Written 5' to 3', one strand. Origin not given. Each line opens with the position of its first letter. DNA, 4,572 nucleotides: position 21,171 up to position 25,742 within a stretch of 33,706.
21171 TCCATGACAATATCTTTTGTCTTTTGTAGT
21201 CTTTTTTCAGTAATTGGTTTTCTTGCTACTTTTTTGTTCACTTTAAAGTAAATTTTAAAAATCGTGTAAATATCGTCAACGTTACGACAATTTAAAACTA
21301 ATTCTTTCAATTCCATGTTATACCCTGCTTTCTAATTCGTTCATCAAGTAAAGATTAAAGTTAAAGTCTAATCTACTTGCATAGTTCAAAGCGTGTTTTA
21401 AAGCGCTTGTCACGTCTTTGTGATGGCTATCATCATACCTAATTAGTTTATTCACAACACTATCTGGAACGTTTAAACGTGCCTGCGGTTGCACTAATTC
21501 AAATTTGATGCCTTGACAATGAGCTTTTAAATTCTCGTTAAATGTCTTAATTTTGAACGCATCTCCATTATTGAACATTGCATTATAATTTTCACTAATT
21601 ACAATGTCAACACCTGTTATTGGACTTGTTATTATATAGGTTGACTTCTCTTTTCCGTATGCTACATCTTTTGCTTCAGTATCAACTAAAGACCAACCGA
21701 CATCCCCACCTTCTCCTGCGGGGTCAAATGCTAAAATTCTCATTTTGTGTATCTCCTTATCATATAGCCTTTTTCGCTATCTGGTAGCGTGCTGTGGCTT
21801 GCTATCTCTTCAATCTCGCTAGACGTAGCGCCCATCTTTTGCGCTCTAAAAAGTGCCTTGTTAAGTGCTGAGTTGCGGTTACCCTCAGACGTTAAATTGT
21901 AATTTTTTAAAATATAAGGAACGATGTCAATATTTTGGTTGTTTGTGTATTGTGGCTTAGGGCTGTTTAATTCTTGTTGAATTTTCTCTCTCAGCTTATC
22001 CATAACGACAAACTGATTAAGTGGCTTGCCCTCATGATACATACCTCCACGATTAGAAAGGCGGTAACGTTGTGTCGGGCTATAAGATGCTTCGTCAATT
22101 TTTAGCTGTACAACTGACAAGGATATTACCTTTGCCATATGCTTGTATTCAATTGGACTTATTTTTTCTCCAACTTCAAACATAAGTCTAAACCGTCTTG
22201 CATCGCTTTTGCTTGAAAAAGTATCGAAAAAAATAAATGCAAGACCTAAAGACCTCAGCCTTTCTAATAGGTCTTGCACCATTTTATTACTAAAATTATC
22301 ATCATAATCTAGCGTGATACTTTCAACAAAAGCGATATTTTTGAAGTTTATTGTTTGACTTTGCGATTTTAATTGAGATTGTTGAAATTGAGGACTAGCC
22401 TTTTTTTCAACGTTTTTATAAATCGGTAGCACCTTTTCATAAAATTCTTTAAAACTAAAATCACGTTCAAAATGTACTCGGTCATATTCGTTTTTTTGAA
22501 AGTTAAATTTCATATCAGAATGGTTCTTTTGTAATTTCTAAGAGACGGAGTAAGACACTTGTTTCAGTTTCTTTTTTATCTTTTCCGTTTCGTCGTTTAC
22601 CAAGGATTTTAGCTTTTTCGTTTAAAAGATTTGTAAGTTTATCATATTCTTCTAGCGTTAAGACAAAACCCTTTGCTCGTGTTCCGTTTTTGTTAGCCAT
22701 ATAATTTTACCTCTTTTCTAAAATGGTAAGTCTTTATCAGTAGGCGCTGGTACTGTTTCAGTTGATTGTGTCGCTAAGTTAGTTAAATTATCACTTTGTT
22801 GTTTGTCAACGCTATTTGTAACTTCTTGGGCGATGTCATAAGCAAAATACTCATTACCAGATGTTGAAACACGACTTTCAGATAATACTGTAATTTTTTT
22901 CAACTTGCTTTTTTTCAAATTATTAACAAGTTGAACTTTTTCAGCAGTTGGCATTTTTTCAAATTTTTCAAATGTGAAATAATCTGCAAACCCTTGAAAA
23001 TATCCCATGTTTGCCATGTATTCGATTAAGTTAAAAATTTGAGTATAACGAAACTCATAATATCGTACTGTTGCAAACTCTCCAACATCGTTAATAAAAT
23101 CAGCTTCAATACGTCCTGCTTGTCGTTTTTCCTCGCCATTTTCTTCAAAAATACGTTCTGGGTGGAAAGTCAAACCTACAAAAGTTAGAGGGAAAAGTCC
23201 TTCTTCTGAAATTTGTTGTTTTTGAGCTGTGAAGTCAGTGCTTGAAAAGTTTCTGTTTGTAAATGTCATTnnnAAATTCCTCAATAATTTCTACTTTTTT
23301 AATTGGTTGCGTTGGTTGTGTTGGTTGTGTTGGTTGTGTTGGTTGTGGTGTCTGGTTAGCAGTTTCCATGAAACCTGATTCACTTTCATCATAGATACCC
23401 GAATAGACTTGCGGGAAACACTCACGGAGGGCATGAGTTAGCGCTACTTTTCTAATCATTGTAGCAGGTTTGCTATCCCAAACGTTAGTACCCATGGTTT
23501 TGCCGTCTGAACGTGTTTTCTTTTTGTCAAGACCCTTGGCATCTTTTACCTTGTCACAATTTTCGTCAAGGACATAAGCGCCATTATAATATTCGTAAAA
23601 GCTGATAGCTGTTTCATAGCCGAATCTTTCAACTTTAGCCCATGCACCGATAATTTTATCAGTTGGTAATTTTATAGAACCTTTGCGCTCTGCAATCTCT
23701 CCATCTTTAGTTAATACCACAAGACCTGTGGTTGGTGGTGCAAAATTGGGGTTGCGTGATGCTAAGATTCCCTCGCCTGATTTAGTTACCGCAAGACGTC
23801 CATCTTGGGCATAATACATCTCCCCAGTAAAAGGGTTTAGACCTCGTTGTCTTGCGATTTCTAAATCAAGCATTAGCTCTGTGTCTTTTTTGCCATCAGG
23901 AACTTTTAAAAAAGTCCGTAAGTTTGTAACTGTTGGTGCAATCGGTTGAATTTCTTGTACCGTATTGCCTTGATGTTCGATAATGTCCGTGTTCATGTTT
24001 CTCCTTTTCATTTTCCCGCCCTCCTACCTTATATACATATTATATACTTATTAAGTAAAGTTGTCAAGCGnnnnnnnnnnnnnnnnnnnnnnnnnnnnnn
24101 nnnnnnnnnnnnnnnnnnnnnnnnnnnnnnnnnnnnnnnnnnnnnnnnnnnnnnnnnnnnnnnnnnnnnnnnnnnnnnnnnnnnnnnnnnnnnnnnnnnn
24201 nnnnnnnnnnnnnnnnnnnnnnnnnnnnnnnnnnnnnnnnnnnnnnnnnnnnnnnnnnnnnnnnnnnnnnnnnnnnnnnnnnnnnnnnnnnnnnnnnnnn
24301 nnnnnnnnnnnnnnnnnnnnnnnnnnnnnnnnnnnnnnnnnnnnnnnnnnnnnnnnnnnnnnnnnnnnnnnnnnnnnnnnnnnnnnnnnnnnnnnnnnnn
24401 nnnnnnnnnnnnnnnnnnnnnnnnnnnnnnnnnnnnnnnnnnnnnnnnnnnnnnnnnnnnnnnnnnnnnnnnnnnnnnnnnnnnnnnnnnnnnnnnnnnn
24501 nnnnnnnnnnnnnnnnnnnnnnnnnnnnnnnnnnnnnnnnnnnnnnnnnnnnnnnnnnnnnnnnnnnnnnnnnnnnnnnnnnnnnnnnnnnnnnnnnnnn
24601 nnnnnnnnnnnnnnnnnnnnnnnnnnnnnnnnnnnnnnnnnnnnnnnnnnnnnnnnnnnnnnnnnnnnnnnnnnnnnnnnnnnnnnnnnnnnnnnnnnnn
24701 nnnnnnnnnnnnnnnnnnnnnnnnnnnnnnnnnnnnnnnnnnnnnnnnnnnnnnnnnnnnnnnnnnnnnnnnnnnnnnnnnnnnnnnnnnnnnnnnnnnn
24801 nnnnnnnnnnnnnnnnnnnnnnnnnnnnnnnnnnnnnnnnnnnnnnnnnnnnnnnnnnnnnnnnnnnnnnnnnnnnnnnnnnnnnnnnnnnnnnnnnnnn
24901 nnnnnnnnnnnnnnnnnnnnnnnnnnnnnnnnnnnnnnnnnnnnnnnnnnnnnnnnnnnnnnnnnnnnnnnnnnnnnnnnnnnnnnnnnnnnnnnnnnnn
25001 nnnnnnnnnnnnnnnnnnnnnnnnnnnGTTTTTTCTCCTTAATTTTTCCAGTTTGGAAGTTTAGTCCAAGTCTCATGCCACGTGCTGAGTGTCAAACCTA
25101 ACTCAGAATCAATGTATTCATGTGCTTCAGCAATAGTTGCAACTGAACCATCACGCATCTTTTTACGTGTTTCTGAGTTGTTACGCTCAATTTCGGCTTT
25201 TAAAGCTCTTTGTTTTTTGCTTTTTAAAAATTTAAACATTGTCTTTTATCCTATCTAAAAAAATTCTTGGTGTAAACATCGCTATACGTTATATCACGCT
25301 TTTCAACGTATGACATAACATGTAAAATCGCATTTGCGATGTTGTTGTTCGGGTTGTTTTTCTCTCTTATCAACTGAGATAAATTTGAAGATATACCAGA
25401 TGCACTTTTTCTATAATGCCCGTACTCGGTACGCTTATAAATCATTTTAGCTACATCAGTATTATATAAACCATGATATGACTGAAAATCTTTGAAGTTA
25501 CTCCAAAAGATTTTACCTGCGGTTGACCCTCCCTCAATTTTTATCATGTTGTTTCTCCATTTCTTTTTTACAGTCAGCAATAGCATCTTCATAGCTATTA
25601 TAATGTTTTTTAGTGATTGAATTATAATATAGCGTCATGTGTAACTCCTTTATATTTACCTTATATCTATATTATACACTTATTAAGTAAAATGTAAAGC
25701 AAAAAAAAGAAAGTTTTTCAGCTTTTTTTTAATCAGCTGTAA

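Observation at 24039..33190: Family of near-consensus early promoters sharing a conserved spacer motif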

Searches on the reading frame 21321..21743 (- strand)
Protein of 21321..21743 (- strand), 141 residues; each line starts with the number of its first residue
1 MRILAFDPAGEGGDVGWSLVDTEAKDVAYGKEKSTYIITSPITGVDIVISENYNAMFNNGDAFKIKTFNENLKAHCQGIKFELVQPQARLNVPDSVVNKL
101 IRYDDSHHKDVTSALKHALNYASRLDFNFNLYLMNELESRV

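Call 35: search_protein_families(library=phrogs, max_evalue=0.001, proteins=[window:21321-21743:-])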
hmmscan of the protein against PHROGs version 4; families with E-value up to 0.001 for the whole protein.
window:21321-21743:- (141 aa): 1 family
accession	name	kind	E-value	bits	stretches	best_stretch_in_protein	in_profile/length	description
phrog_1981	-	unknown function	0.00021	22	0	1-27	27-50/217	-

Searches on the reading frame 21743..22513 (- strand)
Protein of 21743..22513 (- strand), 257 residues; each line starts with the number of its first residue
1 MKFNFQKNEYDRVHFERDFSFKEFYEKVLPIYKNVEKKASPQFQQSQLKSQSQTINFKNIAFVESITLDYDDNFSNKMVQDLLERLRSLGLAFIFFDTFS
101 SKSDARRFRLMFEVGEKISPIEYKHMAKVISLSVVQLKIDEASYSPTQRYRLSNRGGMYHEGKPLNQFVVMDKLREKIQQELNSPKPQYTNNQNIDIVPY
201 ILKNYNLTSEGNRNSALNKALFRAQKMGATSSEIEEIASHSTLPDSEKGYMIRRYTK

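Call 14: search_protein_families(library=pfam, max_evalue=0.01, proteins=[window:21743-22513:-])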
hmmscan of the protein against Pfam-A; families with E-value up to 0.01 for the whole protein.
window:21743-22513:- (257 aa): 0 families

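Call 35: search_protein_families(library=phrogs, max_evalue=0.001, proteins=[window:21743-22513:-])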
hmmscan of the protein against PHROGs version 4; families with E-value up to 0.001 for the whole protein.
window:21743-22513:- (257 aa): 2 families
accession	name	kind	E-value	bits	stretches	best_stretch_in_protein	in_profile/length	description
phrog_256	-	DNA, RNA and nucleotide metabolism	7e-06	25.9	1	35-149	55-163/798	DNA helicase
phrog_9765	-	DNA, RNA and nucleotide metabolism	0.00031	19.8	1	56-148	90-178/939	DNA primase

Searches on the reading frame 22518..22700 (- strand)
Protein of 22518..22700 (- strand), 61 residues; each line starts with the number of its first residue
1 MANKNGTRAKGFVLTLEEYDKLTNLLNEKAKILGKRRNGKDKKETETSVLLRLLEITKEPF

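Call 35: search_protein_families(library=phrogs, max_evalue=0.001, proteins=[window:22518-22700:-])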
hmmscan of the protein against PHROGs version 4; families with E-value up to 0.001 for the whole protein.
window:22518-22700:- (61 aa): 1 family
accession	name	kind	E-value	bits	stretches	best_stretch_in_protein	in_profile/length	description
phrog_2310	-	unknown function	0.00075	20.4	0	14-46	35-67/72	-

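Call 53: search_solved_structures(query=window:22518-22700:-, max_evalue=10)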
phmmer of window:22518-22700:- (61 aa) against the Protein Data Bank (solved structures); distinct sequences matched with E-value up to 10: 0.

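Call 54: search_protein_families(library=pfam, max_evalue=10, proteins=[window:22518-22700:-])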
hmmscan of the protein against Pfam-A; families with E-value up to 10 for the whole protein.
window:22518-22700:- (61 aa): 1 family
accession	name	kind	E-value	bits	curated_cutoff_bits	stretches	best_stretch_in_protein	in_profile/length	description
PF06409.17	NPIP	-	0.15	12.3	27.5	1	19-51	100-132/207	Nuclear pore complex interacting protein (NPIP)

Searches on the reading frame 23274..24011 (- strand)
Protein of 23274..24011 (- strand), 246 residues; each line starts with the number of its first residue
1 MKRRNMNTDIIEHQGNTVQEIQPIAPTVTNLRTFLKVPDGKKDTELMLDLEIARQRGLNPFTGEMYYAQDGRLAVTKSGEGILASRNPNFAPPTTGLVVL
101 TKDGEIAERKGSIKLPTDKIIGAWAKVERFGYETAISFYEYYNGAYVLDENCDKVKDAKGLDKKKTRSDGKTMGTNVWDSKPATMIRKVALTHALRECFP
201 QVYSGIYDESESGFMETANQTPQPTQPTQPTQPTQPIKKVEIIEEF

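Call 14: search_protein_families(library=pfam, max_evalue=0.01, proteins=[window:23274-24011:-])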
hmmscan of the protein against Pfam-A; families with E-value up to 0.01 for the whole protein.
window:23274-24011:- (246 aa): 1 family
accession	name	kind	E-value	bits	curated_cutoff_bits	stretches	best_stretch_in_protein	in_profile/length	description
PF03837.19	RecT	-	2.2e-18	67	24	1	37-216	18-188/198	RecT family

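Call 20: find_related_loci(query=window:23274-24011:-, collection=viral_contigs, flank=10000)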
Query window:23274-24011:- (246 aa) in viral_contigs; peptide patterns used: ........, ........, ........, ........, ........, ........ (x = any residue, [..] = any of these).
5 stretches matched a pattern, but none encodes a relative of the query by tblastn (E <= 1e-3).

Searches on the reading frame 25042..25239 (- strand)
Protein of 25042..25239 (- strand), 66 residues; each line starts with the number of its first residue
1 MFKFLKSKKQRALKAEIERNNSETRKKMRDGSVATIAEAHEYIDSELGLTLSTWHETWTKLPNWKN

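Call 14: search_protein_families(library=pfam, max_evalue=0.01, proteins=[window:25042-25239:-])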
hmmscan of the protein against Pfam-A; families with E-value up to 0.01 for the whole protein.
window:25042-25239:- (66 aa): 0 families

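Call 35: search_protein_families(library=phrogs, max_evalue=0.001, proteins=[window:25042-25239:-])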
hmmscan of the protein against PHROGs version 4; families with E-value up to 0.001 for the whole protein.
window:25042-25239:- (66 aa): 0 families

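Call 54: search_protein_families(library=pfam, max_evalue=10, proteins=[window:25042-25239:-])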
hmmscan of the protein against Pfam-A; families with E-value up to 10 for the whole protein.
window:25042-25239:- (66 aa): 1 family
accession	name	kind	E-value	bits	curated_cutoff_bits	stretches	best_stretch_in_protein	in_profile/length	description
PF20027.4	DUF6435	-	0.048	14.1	26.9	1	1-33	1-33/53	Family of unknown function (DUF6435)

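Call 70: search_protein_families(library=padloc, max_evalue=0.01, proteins=[window:25042-25239:-])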
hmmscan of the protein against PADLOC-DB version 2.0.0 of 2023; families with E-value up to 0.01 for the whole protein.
window:25042-25239:- (66 aa): 0 families

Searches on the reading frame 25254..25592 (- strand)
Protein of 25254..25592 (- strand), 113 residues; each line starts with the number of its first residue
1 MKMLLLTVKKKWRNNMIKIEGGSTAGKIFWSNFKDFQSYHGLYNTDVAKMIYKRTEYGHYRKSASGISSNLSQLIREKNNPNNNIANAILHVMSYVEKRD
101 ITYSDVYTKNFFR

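Call 14: search_protein_families(library=pfam, max_evalue=0.01, proteins=[window:25254-25592:-])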
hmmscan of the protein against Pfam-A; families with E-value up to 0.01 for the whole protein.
window:25254-25592:- (113 aa): 0 families

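Call 35: search_protein_families(library=phrogs, max_evalue=0.001, proteins=[window:25254-25592:-])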
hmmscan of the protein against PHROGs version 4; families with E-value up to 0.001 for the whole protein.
window:25254-25592:- (113 aa): 0 families

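Call 54: search_protein_families(library=pfam, max_evalue=10, proteins=[window:25254-25592:-])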
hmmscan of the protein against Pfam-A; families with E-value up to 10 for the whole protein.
window:25254-25592:- (113 aa): 0 families

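Call 70: search_protein_families(library=padloc, max_evalue=0.01, proteins=[window:25254-25592:-])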
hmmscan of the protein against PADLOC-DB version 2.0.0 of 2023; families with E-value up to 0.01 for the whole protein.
window:25254-25592:- (113 aa): 0 families

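Call 73: search_solved_structures(query=window:25254-25592:-, max_evalue=1)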
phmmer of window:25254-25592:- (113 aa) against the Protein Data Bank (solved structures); distinct sequences matched with E-value up to 1: 0.
